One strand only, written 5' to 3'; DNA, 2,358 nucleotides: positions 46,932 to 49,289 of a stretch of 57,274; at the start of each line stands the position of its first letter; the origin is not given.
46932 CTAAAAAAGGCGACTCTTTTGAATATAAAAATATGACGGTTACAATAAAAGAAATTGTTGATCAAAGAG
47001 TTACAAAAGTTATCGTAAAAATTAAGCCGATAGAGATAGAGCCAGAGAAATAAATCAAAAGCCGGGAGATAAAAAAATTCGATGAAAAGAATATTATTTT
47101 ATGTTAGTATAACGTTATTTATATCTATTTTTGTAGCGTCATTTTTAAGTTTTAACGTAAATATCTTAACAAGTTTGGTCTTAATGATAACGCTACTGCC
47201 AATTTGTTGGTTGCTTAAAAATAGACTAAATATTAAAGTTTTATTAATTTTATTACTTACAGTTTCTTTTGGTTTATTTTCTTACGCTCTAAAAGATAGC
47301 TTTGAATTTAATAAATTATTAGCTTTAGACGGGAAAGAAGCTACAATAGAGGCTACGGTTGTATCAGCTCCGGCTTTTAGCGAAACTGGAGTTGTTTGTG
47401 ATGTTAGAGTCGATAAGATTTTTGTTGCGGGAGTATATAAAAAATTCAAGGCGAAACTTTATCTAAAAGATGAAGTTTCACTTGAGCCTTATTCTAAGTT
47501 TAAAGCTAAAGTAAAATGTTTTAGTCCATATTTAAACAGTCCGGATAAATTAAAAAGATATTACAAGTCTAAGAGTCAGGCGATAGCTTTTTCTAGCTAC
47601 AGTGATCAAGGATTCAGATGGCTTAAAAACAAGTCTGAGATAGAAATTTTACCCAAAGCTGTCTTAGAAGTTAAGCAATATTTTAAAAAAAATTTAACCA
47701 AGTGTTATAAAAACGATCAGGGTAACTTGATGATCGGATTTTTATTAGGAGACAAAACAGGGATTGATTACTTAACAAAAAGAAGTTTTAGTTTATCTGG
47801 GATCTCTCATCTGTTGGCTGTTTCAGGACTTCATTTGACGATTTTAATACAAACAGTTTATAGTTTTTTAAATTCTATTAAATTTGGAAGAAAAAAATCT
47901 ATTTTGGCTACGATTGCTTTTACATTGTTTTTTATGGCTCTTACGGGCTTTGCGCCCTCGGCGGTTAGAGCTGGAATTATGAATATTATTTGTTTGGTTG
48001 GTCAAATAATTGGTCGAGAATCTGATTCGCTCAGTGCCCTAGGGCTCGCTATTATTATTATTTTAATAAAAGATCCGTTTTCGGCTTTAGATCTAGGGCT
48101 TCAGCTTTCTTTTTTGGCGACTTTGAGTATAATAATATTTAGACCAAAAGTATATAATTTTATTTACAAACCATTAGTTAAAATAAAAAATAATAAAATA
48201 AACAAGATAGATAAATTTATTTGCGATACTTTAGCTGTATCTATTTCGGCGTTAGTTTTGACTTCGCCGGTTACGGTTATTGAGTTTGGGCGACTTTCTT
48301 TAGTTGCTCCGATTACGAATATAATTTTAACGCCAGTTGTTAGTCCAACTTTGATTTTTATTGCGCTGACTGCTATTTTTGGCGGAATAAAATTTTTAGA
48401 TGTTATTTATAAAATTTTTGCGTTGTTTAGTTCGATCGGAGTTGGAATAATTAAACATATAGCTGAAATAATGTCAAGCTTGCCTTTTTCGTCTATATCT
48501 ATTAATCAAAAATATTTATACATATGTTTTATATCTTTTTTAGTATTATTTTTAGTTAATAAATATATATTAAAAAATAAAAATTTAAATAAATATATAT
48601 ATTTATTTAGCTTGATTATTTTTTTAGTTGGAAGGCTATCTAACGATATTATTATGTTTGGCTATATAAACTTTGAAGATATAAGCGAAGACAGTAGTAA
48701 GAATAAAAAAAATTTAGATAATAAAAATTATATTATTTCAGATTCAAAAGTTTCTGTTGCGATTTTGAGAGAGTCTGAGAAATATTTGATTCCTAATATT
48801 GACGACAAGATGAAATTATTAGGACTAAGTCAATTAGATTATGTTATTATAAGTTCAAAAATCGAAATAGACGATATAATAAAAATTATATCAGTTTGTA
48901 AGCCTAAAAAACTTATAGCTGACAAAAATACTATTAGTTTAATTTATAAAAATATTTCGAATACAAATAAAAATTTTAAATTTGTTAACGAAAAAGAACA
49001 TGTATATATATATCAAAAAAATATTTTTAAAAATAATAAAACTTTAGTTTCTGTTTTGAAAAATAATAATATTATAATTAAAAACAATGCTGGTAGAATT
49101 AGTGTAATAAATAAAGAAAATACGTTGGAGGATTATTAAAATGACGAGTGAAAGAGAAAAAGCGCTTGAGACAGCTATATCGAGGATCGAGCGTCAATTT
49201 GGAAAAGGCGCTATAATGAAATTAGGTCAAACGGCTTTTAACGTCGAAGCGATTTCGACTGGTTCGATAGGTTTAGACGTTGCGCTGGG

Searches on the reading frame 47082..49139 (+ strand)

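Call 73: search_protein_families(library=pfam, proteins=[window:47082-49139:+], max_evalue=1e-10)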
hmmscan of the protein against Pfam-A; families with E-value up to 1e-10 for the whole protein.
window:47082-49139:+ (685 aa): 1 family
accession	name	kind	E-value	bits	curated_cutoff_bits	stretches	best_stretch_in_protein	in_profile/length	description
PF03772.21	Competence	-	1.6e-53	182.3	23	1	221-494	2-265/270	Competence protein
